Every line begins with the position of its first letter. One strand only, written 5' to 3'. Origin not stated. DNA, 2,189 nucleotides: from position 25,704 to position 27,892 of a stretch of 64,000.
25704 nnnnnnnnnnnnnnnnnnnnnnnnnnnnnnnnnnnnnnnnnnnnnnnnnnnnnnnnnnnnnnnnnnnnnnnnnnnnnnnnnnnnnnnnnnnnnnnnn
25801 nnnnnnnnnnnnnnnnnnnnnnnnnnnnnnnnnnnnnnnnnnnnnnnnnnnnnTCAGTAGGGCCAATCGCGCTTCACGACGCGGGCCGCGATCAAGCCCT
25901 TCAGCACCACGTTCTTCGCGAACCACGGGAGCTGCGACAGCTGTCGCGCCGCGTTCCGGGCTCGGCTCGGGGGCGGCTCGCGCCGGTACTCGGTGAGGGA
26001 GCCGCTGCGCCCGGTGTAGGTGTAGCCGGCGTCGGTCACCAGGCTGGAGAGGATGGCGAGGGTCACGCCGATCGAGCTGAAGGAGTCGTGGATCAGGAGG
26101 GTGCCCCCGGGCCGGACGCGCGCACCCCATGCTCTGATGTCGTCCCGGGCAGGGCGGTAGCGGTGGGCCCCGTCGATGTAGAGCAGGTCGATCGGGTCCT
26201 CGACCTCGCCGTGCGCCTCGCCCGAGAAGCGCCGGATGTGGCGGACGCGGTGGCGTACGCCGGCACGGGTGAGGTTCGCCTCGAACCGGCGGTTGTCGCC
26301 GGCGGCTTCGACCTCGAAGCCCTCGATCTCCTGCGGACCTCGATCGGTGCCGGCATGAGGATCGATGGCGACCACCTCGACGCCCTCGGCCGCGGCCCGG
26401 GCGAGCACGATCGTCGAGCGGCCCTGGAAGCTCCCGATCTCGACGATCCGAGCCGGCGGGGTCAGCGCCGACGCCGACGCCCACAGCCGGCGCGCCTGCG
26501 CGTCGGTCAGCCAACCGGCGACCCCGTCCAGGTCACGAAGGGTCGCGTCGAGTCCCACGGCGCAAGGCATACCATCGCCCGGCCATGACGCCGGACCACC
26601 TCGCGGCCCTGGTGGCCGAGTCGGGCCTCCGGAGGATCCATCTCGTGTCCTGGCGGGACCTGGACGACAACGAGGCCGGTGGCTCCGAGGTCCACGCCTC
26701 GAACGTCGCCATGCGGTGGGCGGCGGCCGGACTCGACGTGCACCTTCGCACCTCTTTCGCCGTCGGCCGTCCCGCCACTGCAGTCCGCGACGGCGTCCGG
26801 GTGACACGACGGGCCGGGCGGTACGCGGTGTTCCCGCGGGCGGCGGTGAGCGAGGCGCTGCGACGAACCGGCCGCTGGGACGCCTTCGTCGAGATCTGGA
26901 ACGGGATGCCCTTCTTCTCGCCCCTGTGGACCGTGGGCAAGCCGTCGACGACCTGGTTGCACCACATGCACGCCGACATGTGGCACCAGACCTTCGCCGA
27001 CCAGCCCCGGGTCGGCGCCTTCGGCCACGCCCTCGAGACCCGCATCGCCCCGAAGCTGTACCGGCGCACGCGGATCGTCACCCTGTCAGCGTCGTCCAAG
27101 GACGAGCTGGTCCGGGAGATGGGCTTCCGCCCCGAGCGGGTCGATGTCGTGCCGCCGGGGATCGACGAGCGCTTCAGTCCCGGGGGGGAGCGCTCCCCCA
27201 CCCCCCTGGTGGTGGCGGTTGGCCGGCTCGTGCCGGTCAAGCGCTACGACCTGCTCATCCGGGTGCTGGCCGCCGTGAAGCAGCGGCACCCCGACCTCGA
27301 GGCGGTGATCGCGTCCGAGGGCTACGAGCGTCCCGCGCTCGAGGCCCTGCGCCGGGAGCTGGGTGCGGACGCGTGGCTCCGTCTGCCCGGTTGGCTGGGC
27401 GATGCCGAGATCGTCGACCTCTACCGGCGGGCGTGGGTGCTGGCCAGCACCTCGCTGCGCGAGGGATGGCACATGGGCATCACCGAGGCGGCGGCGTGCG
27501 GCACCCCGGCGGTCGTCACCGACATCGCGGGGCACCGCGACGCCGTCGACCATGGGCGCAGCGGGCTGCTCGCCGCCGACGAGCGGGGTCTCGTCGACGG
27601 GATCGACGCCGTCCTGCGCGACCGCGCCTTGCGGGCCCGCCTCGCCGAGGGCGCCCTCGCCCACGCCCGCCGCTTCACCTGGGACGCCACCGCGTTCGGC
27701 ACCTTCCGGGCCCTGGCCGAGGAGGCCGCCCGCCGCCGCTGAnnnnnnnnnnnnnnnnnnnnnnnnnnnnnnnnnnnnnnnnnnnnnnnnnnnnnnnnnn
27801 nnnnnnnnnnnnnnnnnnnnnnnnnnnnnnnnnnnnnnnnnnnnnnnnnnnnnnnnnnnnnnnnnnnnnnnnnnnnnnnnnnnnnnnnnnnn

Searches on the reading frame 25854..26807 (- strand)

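Call 3: search_protein_families(library=pfam, proteins=[window:25854-26807:-])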
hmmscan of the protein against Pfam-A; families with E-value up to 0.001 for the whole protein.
window:25854-26807:- (317 aa): 1 family
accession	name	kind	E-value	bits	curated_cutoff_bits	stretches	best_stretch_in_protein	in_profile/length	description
PF13578.12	Methyltransf_24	-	2.5e-23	83.4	26.3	1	122-241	1-104/105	Methyltransferase domain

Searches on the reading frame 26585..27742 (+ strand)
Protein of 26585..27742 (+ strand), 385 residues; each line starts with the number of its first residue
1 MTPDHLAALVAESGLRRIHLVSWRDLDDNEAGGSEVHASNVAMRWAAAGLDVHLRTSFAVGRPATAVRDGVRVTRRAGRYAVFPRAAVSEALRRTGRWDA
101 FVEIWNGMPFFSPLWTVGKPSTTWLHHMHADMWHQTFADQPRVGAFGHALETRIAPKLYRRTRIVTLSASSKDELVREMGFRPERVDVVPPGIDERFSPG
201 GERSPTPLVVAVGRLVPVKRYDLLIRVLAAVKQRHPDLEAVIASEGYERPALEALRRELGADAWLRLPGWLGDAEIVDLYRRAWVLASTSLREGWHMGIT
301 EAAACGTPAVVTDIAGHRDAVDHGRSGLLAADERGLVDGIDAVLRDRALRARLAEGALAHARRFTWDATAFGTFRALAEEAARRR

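Call 3: search_protein_families(library=pfam, proteins=[window:26585-27742:+])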
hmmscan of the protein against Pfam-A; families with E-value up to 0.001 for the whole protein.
window:26585-27742:+ (385 aa): 6 families
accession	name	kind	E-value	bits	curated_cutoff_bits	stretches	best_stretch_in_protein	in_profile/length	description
PF00534.26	Glycos_transf_1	-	6.4e-29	101.1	26.4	1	199-357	8-169/172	Glycosyl transferases group 1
PF13692.12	Glyco_trans_1_4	-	2.2e-26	93.2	27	1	207-346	2-142/142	Glycosyl transferases group 1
PF13439.12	Glyco_transf_4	-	6.5e-14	52.7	28.5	1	32-195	2-168/170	Glycosyltransferase Family 4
PF13524.12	Glyco_trans_1_2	-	6.8e-11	42.7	25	1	236-367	13-136/144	Glycosyl transferase-like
PF13579.12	Glyco_trans_4_4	-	2.9e-09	37.9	29.7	1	32-192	1-158/158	Glycosyl transferase 4-like domain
PF20706.3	GT4-conflict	-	4.3e-09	36.3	26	1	169-369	155-381/385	Family 4 Glycosyltransferase in conflict systems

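Call 4: search_protein_families(library=ncbifam, proteins=[window:26585-27742:+])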
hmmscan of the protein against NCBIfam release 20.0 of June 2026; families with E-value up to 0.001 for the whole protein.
window:26585-27742:+ (385 aa): 23 families
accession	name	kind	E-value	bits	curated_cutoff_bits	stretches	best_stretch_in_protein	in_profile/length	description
TIGR03449.1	mycothiol_MshA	equivalog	9.7e-31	107.1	462.5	1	163-375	167-398/406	D-inositol-3-phosphate glycosyltransferase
NF038229.1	Glyco4_Geo_Pelo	equivalog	1.9e-21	76.4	400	1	158-361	107-316/338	GPMC system family 4 glycosyltransferase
NF041876.1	EPS_EpsE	equivalog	3e-21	76.1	400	1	176-361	177-376/389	exopolysaccharide biosynthesis GT4 family glycosyltransferase EpsE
TIGR03088.1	stp2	hypoth_equivalog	3.1e-19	69.3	409.05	1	164-367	140-360/374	TIGR03088 family PEP-CTERM/XrtA system glycosyltransferase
TIGR04047.1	MSMEG_0565_glyc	hypoth_equivalog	6.7e-19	68.2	259.85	1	205-371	192-365/373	MSMEG_0565 family glycosyltransferase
NF041010.1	glycosy_Agl16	equivalog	3.6e-12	45.8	575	1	158-372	130-343/352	glycosylation protein Agl16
NF038011.1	PelF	equivalog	2.2e-11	43.5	100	1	163-322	260-423/489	GT4 family glycosyltransferase PelF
NF047880.1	glyco_SdgA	exception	1.9e-10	40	800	1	209-369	318-479/488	serine-aspartate repeat adhesin O-glycosyltransferase SdgA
TIGR03999.1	thiol_BshA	equivalog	2.4e-10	39.9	273.7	1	207-365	200-358/375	N-acetyl-alpha-D-glucosaminyl L-malate synthase BshA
NF050063.1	ProtGlycPglJ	equivalog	5.3e-10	39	500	1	164-365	148-351/363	N-acetylgalactosamine-N,N'-diacetylbacillosaminyl-diphospho-undecaprenol 4-alpha-N-acetylgalactosaminyltransferase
TIGR04063.1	stp3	hypoth_equivalog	3.5e-09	36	442.05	1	162-368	159-383/397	TIGR04063 family PEP-CTERM/XrtA system glycosyltransferase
TIGR02149.1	glgA_Coryne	subfamily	4.2e-09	36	302.4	1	163-374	147-384/391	glycogen synthase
TIGR02472.1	sucr_P_syn_N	equivalog_domain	9.4e-08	31.3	576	1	275-368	329-429/439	sucrose-phosphate synthase, putative, glycosyltransferase domain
NF050056.1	ProtGlycPglH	equivalog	3.3e-07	29.7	600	1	208-364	181-337/354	GalNAc-alpha-(1->4)-GalNAc-alpha-(1->3)-diNAcBac-PP-undecaprenol alpha-1,4-N-acetyl-D-galactosaminyltransferase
NF047881.1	glyco_SdgB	exception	3.3e-07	29.4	800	1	209-366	324-482/496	serine-aspartate repeat adhesin O-glycosyltransferase SdgB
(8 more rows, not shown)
